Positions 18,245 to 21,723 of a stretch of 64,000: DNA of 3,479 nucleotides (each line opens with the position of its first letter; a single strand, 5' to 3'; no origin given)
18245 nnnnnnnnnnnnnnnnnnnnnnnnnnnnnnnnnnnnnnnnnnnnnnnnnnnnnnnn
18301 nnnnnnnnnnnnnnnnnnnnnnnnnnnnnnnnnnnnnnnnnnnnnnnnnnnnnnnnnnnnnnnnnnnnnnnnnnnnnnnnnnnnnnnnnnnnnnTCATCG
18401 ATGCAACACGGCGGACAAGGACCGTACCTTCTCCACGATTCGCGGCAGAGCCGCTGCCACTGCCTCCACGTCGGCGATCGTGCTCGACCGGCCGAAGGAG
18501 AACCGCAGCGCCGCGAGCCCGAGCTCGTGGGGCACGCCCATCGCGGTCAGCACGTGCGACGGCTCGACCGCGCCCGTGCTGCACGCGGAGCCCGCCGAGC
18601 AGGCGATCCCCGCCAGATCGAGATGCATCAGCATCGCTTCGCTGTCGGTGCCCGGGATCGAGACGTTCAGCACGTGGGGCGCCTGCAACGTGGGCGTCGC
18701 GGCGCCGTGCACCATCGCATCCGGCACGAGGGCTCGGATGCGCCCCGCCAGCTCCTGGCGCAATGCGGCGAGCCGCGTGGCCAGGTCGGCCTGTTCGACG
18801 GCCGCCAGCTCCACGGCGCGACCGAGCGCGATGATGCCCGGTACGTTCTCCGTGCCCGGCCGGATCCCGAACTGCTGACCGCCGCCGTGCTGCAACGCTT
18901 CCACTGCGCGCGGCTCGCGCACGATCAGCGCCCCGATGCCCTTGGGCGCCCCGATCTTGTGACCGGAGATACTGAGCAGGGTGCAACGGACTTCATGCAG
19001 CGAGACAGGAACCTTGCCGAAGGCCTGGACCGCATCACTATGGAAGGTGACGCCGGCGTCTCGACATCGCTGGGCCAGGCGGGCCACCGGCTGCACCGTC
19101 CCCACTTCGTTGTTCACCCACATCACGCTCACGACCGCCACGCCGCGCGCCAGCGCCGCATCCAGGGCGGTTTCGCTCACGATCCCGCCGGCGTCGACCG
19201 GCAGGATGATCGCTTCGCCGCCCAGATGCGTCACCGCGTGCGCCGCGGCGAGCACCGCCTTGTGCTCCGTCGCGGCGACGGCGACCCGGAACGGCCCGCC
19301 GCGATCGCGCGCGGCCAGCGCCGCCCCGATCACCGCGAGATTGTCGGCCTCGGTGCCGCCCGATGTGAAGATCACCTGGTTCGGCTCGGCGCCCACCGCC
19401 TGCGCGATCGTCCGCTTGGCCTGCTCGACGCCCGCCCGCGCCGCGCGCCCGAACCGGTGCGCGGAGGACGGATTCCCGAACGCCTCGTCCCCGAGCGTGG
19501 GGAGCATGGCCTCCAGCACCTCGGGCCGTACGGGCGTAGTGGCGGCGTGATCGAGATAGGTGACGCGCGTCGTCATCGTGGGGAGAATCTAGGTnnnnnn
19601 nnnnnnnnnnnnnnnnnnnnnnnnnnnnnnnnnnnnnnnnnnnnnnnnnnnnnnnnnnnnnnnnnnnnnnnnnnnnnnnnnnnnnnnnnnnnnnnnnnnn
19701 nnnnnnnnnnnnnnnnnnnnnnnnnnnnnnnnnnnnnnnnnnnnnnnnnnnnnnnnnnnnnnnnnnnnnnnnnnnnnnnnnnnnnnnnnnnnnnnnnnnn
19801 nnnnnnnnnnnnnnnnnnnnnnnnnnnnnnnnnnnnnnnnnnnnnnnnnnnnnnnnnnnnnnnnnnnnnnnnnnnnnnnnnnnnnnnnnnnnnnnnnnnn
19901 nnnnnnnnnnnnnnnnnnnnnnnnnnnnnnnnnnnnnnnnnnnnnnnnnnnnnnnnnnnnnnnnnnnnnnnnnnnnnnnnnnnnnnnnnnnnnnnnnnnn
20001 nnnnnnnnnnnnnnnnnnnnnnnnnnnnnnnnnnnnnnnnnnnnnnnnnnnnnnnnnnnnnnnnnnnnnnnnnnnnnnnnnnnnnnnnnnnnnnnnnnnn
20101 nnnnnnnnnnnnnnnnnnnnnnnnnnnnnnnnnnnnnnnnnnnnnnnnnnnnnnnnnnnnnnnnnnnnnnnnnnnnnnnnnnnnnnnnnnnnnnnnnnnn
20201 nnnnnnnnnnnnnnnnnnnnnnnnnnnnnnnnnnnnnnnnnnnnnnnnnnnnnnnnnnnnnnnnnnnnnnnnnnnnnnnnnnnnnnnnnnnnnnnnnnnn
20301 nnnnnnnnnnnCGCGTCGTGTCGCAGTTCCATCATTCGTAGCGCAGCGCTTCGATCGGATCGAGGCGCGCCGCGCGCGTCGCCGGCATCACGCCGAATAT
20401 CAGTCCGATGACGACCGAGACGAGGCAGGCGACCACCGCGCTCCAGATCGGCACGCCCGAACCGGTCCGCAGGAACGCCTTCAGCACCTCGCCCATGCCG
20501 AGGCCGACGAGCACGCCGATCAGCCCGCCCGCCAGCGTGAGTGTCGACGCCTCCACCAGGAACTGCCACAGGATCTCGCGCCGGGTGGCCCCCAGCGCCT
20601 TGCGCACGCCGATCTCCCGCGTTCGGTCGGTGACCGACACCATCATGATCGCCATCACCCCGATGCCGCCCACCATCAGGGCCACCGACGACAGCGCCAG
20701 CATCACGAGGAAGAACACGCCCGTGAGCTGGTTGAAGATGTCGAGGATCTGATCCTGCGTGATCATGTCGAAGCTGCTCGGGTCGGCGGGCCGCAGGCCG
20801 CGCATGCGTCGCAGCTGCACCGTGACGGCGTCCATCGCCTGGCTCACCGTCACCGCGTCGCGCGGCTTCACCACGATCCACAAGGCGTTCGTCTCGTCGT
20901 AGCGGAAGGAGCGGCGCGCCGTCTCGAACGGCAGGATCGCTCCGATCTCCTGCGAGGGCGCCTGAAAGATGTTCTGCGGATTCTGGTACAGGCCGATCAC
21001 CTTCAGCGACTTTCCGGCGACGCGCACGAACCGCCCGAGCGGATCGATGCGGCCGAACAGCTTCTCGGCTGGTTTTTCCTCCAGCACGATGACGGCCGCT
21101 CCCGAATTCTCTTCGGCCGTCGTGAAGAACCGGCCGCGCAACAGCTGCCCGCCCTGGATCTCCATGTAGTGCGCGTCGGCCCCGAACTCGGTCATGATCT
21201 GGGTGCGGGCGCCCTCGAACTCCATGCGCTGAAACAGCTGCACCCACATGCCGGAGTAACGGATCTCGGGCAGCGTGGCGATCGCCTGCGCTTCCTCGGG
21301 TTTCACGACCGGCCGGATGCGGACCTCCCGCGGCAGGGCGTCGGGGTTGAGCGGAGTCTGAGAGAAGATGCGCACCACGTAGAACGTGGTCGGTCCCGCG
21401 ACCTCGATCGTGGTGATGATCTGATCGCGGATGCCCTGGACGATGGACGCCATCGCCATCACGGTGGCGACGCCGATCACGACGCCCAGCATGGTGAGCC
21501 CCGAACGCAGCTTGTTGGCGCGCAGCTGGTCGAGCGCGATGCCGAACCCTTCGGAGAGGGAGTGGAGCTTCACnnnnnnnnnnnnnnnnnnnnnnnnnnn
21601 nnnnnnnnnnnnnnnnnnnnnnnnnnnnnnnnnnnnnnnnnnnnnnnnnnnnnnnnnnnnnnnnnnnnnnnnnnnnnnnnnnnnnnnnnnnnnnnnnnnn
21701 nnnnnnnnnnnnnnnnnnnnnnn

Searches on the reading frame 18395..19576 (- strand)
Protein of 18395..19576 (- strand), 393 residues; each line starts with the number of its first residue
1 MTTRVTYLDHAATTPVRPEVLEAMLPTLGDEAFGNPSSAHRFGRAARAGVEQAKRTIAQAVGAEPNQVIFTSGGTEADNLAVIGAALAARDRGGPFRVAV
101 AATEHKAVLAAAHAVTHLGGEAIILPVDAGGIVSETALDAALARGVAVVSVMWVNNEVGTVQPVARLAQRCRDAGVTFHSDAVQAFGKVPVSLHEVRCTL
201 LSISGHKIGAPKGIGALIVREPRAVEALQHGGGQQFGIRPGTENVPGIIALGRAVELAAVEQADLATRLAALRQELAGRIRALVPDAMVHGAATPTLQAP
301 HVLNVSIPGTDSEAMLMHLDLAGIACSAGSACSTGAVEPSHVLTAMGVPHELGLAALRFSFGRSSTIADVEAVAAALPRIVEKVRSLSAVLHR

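Call 69: search_protein_families(library=pfam, proteins=[window:18395-19576:-], max_evalue=0.00001)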
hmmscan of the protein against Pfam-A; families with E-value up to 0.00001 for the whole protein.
window:18395-19576:- (393 aa): 1 family
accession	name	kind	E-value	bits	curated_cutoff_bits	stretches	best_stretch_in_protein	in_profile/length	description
PF00266.25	Aminotran_5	-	1.4e-66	225.4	21.5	1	6-373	1-371/371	Aminotransferase class-V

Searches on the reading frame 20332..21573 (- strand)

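Call 69: search_protein_families(library=pfam, proteins=[window:20332-21573:-], max_evalue=0.00001)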
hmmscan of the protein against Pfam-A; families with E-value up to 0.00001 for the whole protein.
window:20332-21573:- (413 aa): 2 families
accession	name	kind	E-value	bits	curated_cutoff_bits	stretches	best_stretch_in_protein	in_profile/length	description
PF12704.14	MacB_PCD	-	2.6e-34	119.7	27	1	24-251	1-205/207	MacB-like periplasmic core domain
PF02687.27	FtsX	-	1.3e-18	67.6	25.5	1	294-406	3-120/120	FtsX-like permease C-terminal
